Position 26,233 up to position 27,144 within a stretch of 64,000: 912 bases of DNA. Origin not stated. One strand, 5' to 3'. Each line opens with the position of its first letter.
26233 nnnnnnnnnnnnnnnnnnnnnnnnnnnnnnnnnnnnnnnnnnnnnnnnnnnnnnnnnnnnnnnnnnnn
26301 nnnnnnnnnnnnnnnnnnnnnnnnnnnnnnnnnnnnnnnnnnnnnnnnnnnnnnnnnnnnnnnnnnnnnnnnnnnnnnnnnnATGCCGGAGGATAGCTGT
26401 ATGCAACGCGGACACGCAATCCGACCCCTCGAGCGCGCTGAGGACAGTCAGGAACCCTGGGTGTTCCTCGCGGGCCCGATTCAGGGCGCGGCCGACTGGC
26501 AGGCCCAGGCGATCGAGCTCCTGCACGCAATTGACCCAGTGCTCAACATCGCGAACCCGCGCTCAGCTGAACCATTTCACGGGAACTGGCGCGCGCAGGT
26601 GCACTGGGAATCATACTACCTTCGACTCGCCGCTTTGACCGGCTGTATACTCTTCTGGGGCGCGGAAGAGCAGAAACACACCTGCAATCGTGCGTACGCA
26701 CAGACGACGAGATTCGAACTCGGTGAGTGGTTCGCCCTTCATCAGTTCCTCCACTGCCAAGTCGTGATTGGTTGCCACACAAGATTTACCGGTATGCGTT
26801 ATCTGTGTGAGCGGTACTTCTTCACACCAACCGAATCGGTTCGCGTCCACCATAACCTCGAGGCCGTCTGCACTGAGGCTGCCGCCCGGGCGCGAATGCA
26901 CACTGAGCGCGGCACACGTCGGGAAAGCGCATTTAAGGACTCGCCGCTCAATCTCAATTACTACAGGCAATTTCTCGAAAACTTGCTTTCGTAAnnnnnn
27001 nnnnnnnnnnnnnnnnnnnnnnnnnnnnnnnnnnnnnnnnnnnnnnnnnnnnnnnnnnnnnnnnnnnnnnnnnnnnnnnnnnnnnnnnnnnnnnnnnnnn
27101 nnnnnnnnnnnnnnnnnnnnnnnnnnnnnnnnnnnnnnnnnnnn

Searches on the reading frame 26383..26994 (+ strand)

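Call 47: search_protein_families(library=pfam, proteins=[window:26383-26994:+], max_evalue=0.0001)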
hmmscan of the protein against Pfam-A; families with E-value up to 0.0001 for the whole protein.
window:26383-26994:+ (203 aa): 1 family
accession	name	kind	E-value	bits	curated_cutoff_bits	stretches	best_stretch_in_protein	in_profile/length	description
PF15891.11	Nuc_deoxyri_tr2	-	8.4e-07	29.7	30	1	27-121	4-96/105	Nucleoside 2-deoxyribosyltransferase like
